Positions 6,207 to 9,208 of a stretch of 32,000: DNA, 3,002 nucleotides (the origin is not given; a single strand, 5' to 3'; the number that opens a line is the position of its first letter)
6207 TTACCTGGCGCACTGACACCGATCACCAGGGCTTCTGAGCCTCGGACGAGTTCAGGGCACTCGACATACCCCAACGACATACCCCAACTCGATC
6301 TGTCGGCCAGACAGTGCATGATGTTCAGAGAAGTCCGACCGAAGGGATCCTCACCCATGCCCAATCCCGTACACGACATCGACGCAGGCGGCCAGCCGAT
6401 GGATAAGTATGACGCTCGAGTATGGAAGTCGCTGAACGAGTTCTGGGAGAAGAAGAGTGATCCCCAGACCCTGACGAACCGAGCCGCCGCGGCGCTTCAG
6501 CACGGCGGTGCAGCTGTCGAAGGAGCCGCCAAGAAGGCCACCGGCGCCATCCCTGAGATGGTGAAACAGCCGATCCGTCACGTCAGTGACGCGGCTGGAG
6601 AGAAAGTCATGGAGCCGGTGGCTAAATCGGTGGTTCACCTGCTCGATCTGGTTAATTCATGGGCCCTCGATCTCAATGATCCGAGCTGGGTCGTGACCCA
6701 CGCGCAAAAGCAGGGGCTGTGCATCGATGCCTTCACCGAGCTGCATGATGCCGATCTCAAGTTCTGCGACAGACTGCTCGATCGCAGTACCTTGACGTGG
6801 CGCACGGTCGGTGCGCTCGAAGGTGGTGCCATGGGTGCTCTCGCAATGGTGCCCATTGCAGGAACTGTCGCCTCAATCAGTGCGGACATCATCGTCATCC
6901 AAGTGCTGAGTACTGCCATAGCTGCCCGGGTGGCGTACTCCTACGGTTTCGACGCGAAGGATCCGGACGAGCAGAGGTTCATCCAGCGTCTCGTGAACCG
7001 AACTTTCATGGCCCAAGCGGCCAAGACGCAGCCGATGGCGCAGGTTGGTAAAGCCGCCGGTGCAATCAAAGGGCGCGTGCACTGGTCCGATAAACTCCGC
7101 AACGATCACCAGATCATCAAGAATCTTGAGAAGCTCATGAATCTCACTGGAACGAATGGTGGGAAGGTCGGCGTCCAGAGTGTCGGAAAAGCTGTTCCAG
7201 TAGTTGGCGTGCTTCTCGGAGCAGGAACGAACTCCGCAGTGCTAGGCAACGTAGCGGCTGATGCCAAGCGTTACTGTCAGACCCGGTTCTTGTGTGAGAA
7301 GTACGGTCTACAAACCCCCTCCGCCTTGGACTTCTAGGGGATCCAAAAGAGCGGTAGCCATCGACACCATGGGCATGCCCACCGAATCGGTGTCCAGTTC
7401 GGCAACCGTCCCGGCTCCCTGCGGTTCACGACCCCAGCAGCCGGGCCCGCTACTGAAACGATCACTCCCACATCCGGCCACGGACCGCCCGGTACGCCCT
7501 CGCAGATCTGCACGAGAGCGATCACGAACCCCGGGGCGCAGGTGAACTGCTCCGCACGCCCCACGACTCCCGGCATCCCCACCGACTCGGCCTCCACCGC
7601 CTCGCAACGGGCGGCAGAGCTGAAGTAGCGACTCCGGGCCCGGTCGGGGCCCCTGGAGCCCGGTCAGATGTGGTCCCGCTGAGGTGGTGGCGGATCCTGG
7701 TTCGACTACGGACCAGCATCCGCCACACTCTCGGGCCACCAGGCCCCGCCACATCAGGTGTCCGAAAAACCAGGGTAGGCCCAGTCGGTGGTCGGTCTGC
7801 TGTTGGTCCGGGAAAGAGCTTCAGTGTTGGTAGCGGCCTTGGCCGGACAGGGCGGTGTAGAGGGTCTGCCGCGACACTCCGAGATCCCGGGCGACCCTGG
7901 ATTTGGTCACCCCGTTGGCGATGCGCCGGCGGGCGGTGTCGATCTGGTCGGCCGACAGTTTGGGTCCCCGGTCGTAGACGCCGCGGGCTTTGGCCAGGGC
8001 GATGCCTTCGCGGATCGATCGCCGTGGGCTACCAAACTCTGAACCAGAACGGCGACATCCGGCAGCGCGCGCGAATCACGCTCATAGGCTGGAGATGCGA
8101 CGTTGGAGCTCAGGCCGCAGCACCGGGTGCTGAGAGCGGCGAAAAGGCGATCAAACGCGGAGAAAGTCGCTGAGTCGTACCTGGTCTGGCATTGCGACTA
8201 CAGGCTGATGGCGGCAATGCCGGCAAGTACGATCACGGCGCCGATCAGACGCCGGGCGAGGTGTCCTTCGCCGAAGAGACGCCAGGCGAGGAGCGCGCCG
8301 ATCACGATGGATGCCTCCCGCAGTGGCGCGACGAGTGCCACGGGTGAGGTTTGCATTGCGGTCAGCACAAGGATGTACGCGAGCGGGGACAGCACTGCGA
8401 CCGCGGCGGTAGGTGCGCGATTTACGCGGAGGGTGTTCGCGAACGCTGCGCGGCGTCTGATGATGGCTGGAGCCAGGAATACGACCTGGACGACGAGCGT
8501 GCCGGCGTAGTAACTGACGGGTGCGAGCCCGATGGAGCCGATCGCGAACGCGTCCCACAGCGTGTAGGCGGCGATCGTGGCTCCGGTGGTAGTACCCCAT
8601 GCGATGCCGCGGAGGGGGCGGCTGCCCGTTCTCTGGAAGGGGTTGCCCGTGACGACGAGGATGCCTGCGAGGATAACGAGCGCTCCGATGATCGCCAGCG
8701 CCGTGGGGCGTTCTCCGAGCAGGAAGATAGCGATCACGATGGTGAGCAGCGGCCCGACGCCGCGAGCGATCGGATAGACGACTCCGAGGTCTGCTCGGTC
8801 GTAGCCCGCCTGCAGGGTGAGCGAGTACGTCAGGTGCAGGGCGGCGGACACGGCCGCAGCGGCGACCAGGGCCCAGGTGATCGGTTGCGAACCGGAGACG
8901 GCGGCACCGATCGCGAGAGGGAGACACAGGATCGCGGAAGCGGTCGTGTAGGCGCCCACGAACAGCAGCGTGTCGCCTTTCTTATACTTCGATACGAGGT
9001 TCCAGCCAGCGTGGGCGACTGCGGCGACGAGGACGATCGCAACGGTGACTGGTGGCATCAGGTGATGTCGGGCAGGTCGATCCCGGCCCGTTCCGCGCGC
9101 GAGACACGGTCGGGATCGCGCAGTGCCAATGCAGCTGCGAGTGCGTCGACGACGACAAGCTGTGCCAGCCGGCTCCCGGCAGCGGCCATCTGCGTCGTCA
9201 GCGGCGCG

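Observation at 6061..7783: Perfect 51-bp inverted repeats bracket a low-GC EcsC-family gene with no transposase; polarity is ambiguous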

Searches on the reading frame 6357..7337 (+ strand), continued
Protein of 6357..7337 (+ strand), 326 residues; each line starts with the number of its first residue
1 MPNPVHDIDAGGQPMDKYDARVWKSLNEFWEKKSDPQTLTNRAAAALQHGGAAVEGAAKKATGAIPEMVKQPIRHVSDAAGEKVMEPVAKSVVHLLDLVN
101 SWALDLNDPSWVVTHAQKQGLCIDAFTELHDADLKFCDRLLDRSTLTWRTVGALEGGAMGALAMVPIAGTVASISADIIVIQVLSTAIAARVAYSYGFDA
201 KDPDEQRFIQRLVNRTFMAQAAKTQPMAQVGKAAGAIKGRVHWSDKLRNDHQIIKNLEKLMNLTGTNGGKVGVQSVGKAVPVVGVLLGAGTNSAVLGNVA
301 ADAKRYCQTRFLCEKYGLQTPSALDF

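Call 48: find_encoding_contigs(protein=window:6357-7337:+, flank=3000, max_places=10)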
Protein window:6357-7337:+ (326 aa): 22 contigs read that carry it; 10 places shown.
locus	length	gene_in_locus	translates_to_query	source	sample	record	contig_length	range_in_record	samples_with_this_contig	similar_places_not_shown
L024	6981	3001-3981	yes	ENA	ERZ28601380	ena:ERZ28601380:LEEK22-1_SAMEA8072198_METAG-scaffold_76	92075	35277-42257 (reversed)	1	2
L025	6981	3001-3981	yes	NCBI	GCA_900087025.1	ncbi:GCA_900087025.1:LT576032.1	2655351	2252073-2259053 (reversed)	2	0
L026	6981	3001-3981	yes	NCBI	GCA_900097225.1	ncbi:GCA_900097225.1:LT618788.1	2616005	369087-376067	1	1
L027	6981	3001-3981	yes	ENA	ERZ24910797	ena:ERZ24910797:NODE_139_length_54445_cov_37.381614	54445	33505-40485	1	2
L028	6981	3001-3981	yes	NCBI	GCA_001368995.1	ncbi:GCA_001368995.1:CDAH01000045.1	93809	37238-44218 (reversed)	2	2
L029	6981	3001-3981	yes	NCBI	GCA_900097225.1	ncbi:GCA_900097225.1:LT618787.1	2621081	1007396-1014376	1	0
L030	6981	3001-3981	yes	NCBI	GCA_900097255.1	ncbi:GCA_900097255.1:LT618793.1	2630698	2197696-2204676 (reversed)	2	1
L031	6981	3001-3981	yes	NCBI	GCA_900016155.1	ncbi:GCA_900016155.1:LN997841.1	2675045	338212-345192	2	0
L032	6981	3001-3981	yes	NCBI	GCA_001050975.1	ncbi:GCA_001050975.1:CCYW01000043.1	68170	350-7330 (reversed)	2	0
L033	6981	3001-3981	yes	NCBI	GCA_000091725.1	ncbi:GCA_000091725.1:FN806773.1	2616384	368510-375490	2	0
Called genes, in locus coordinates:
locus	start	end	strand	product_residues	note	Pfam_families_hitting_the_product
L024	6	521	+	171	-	-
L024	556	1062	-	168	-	-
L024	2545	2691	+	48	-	-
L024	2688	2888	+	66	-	-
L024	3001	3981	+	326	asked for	PF12787:EcsC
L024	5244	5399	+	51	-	-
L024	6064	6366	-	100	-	PF09827:CRISPR_Cas2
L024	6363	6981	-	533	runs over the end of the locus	PF01930:Cas_Cas4, PF12705:PDDEXK_1 (weak), PF01867:Cas_Cas1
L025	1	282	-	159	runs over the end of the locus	-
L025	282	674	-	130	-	PF13560:HTH_31 (weak), PF01381:HTH_3 (weak)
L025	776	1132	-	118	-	PF05973:Gp49 (weak)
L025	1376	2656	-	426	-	PF01610:DDE_Tnp_ISL3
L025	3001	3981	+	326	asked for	PF12787:EcsC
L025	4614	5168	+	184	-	PF01610:DDE_Tnp_ISL3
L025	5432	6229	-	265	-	-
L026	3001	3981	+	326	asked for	PF12787:EcsC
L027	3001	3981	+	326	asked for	PF12787:EcsC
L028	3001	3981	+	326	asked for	PF12787:EcsC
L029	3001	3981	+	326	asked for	PF12787:EcsC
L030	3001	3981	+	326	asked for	PF12787:EcsC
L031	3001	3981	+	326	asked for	PF12787:EcsC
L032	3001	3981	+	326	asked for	PF12787:EcsC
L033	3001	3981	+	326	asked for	PF12787:EcsC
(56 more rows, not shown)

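Call 61: find_encoding_contigs(protein=P0130, flank=3000, max_places=6)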
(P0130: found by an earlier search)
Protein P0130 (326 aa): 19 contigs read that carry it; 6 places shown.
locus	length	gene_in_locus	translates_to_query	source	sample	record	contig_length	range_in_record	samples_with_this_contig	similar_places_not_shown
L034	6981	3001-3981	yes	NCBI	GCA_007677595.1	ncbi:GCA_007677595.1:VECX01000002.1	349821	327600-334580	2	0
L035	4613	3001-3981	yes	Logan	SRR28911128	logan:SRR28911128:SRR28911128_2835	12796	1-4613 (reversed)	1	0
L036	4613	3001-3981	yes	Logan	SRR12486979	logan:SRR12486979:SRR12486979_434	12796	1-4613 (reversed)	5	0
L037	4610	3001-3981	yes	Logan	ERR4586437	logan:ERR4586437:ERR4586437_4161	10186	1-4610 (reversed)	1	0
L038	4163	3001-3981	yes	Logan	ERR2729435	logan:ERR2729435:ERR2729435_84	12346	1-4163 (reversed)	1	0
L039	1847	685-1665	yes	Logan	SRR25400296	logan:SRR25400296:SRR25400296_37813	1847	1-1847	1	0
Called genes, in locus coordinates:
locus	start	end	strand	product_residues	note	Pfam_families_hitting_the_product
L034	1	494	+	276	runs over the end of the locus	PF13407:Peripla_BP_4, PF00532:Peripla_BP_1, PF13377:Peripla_BP_3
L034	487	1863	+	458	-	PF01704:UDPGP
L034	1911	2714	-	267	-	PF01609:DDE_Tnp_1, PF13359:DDE_Tnp_4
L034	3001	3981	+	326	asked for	PF12787:EcsC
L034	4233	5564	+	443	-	PF01610:DDE_Tnp_ISL3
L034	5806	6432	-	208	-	PF00440:TetR_N, PF21597:TetR_C_43 (faint), PF17932:TetR_C_24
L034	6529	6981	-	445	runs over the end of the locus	PF00501:AMP-binding, PF14535:AMP-binding_C_2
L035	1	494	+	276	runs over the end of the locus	PF13407:Peripla_BP_4, PF00532:Peripla_BP_1, PF13377:Peripla_BP_3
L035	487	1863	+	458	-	PF01704:UDPGP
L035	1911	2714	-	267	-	PF01609:DDE_Tnp_1, PF13359:DDE_Tnp_4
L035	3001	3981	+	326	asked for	PF12787:EcsC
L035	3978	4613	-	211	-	?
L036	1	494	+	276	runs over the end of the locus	PF13407:Peripla_BP_4, PF00532:Peripla_BP_1, PF13377:Peripla_BP_3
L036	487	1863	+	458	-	PF01704:UDPGP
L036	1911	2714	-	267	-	PF01609:DDE_Tnp_1, PF13359:DDE_Tnp_4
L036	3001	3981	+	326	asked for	PF12787:EcsC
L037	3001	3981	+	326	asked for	PF12787:EcsC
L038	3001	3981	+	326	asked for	PF12787:EcsC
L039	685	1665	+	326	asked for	PF12787:EcsC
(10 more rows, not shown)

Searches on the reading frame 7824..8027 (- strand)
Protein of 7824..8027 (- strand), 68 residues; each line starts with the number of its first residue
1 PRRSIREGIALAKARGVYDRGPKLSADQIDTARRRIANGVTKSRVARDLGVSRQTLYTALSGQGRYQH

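Call 38: search_protein_families(library=ncbifam, proteins=[window:7824-8027:-], max_evalue=0.001)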
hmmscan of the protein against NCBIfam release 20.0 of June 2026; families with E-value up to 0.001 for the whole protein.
window:7824-8027:- (68 aa): 2 families
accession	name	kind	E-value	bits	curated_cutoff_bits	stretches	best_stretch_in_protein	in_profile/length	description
NF009949.0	PRK13413.1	equivalog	0.00011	21.9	272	1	3-60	137-193/203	master DNA invertase Mpi family serine-type recombinase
TIGR02684.1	dnstrm_HI1420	hypoth_equivalog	0.00037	20.6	53.7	1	29-65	33-69/89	addiction module antidote protein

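Call 39: search_protein_families(library=pfam, proteins=[window:7824-8027:-], max_evalue=0.001)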
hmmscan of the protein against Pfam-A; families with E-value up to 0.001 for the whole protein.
window:7824-8027:- (68 aa): 5 families
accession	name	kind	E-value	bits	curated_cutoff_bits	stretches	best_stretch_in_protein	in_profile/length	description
PF02796.21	HTH_7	-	6.7e-09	36.2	23.8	1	22-57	4-39/45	Helix-turn-helix domain of resolvase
PF13384.12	HTH_23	-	0.00028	21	24.6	1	35-59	13-37/50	Homeodomain-like domain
PF13560.12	HTH_31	-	0.00031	21.4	27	1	33-64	8-39/64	Helix-turn-helix domain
PF02954.25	HTH_8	-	0.00038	20.6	22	0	42-60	21-39/42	Bacterial regulatory protein, Fis family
PF01527.26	HTH_Tnp_1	-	0.00094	19.8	24.1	0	25-58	8-42/75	Transposase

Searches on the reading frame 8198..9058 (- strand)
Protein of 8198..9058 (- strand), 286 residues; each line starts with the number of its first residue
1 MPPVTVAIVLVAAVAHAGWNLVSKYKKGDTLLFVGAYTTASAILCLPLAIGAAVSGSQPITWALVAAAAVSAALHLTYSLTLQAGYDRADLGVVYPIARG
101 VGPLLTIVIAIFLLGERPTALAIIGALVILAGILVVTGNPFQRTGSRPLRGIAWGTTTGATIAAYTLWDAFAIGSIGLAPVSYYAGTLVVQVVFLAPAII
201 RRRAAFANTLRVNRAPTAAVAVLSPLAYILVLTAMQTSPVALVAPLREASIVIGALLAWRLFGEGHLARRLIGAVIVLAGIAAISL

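Call 10: search_protein_families(library=pfam, proteins=[window:8198-9058:-], max_evalue=0.01)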
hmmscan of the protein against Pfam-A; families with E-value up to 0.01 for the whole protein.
window:8198-9058:- (286 aa): 3 families
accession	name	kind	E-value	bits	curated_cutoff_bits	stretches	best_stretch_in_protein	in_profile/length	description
PF00892.27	EamA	-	6.1e-16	59.4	28.2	2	7-137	5-134/135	EamA-like transporter family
PF08627.16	CRT-like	-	0.0038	16.7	26.9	0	105-138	107-140/335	CRT-like, chloroquine-resistance transporter-like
PF00893.25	Multi_Drug_Res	-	0.0056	17.6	23.7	1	61-128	30-92/93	Small Multidrug Resistance protein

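Call 41: find_encoding_contigs(protein=window:8198-9058:-, flank=10000, max_places=8)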
Protein window:8198-9058:- (286 aa): 23 contigs read that carry it; 8 places shown.
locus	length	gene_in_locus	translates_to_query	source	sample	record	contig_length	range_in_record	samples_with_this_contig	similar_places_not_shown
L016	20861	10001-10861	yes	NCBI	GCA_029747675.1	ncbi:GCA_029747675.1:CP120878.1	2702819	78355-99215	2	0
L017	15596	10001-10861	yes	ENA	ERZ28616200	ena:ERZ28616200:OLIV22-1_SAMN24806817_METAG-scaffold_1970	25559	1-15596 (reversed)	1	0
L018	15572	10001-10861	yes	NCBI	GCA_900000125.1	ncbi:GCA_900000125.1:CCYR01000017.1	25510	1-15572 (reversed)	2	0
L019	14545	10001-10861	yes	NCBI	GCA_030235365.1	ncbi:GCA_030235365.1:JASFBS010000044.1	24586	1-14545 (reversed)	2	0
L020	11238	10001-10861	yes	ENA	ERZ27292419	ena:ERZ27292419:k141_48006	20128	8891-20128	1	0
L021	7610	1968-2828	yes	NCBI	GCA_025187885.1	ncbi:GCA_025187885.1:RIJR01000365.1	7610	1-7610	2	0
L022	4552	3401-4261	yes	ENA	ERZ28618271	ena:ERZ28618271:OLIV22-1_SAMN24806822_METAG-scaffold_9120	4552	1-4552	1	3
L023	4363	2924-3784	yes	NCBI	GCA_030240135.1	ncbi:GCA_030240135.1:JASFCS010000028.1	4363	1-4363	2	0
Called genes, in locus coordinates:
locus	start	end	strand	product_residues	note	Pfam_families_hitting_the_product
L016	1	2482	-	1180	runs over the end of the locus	PF08751:TrwC, PF01443:Viral_helicase1 (faint), PF13245:AAA_19, PF13604:AAA_30, PF22232:TraI_hel_assoc_N (weak), PF13538:UvrD_C_2 (faint)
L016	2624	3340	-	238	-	PF02082:Rrf2 (faint), PF08279:HTH_11, PF13280:WYL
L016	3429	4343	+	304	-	PF05368:NmrA, PF13460:NAD_binding_10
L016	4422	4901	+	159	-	PF00165:HTH_AraC, PF12833:HTH_18, PF00165:HTH_AraC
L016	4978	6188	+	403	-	PF01527:HTH_Tnp_1, PF13276:HTH_21, PF00665:rve, PF13683:rve_3, PF13333:rve_2 (weak)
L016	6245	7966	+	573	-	PF00122:E1-E2_ATPase, PF00702:Hydrolase, PF08282:Hydrolase_3 (faint)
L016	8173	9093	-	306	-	PF02558:ApbA, PF08546:ApbA_C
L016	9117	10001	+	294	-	PF01418:HTH_6, PF13580:SIS_2 (faint), PF01380:SIS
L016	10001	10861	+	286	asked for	PF00892:EamA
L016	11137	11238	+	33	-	-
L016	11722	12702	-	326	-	PF12787:EcsC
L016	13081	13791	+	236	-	PF11799:IMS_C, PF13438:DUF4113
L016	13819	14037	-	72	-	-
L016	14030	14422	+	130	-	PF06993:DUF1304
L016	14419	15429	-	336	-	PF13011:LZ_Tnp_IS481, PF13384:HTH_23, PF01527:HTH_Tnp_1, PF13518:HTH_28, PF13565:HTH_32, PF00665:rve, PF13683:rve_3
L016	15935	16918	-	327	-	PF00528:BPD_transp_1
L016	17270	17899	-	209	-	PF12840:HTH_20 (weak)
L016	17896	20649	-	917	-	PF07731:Cu-oxidase_2 (faint), PF13473:Cupredoxin_1, PF00127:Copper-bind (faint), PF07732:Cu-oxidase_3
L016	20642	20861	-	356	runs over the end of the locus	-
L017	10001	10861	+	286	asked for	PF00892:EamA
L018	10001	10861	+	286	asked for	PF00892:EamA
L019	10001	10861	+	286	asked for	PF00892:EamA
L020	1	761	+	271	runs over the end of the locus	PF01695:IstB_IS21, PF03266:NTPase_1 (faint), PF13481:AAA_25 (faint), PF00308:Bac_DnaA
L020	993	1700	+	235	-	PF20617:DUF6803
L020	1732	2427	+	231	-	PF00072:Response_reg, PF00486:Trans_reg_C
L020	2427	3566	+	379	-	PF00672:HAMP, PF00512:HisKA, PF02518:HATPase_c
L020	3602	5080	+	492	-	PF07732:Cu-oxidase_3, PF00394:Cu-oxidase, PF07731:Cu-oxidase_2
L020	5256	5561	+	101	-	-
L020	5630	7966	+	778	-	PF19335:HMBD, PF00122:E1-E2_ATPase, PF00702:Hydrolase, PF08282:Hydrolase_3 (faint)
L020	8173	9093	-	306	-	PF02558:ApbA, PF08546:ApbA_C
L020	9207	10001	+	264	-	PF01418:HTH_6, PF13580:SIS_2 (faint), PF01380:SIS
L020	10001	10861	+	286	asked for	PF00892:EamA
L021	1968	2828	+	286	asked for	PF00892:EamA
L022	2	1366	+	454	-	?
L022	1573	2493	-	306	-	PF02558:ApbA, PF08546:ApbA_C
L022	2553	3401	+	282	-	PF01418:HTH_6, PF13580:SIS_2 (faint), PF01380:SIS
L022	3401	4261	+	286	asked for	PF00892:EamA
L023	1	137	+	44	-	?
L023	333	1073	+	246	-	PF00106:adh_short, PF01370:Epimerase, PF08659:KR, PF13561:adh_short_C2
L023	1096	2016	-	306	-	PF02558:ApbA, PF08546:ApbA_C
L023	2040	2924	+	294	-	PF01418:HTH_6, PF13580:SIS_2 (faint), PF01380:SIS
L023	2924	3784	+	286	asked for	PF00892:EamA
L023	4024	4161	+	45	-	PF02796:HTH_7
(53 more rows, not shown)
